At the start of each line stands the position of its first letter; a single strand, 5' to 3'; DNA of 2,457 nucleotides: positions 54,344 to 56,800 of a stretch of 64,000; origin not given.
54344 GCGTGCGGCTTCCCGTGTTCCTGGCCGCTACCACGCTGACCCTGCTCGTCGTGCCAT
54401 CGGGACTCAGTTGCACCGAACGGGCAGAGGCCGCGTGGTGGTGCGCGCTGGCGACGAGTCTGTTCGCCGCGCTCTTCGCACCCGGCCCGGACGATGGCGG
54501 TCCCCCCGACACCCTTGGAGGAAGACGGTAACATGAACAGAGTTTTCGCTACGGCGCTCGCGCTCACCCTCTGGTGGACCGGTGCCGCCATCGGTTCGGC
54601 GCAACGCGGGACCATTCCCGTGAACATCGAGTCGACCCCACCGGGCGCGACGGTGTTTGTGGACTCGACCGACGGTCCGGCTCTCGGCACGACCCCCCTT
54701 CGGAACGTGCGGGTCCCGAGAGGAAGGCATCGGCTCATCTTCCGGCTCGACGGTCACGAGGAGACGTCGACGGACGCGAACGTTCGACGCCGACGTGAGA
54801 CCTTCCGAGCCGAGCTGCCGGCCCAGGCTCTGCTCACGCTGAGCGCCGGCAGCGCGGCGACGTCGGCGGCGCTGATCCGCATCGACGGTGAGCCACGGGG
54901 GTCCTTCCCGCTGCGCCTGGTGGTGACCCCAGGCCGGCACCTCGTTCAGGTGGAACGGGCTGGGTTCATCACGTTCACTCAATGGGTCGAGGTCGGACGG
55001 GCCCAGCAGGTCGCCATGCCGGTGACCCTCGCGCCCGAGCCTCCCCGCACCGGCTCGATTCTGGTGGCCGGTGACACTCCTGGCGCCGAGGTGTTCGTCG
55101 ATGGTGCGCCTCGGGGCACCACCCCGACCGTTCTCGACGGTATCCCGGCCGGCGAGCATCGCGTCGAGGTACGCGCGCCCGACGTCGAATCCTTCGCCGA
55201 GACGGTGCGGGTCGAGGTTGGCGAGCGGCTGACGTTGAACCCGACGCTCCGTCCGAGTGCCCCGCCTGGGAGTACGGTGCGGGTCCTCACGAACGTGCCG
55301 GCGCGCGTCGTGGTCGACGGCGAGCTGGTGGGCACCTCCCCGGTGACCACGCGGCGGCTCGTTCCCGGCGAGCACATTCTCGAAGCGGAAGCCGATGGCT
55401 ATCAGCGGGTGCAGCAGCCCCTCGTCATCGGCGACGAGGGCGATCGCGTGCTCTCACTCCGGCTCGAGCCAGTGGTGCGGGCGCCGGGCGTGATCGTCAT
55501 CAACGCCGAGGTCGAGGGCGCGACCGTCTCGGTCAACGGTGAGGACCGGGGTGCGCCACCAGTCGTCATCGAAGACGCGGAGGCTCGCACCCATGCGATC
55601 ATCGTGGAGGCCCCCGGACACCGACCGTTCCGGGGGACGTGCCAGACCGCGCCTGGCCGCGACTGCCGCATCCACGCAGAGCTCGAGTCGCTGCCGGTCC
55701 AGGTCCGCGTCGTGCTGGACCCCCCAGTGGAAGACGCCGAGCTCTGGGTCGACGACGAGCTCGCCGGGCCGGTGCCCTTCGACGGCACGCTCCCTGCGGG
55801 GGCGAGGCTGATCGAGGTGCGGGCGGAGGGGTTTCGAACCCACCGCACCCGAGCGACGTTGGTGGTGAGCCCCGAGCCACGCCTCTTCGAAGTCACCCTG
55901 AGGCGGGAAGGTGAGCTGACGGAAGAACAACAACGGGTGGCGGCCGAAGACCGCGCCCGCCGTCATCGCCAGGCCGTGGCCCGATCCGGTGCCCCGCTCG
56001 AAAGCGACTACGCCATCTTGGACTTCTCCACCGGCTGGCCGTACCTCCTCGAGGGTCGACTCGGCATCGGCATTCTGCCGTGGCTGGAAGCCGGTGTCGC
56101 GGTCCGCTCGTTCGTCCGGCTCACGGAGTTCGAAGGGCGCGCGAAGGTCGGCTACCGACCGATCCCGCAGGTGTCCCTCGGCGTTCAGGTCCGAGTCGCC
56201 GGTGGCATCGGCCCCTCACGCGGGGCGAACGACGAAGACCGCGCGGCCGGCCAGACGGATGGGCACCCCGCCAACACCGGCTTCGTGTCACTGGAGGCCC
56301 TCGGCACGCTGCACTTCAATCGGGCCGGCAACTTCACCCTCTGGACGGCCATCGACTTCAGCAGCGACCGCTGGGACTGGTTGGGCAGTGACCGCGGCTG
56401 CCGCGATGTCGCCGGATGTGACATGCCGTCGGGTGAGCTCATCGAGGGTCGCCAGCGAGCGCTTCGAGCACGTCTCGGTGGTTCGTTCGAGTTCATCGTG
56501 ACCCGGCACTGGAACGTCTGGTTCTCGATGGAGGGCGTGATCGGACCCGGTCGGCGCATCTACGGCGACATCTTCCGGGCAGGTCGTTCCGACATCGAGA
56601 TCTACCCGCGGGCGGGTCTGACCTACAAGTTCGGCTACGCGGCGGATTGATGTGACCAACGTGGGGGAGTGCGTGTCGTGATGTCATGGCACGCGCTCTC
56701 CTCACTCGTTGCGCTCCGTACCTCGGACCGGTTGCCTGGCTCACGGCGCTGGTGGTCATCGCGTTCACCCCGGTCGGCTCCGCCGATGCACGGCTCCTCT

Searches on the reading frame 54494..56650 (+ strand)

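Call 85: search_protein_families(library=pfam, proteins=[window:54494-56650:+], max_evalue=0.01)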
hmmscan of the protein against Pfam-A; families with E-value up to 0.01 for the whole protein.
window:54494-56650:+ (718 aa): 2 families
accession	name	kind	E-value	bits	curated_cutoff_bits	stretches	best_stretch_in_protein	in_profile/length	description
PF08308.17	PEGA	-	1e-54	182.7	20.8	5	332-398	2-68/71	PEGA domain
PF13620.12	CarboxypepD_reg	-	1.5e-12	48.2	32.3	0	214-252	42-81/82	Carboxypeptidase regulatory-like domain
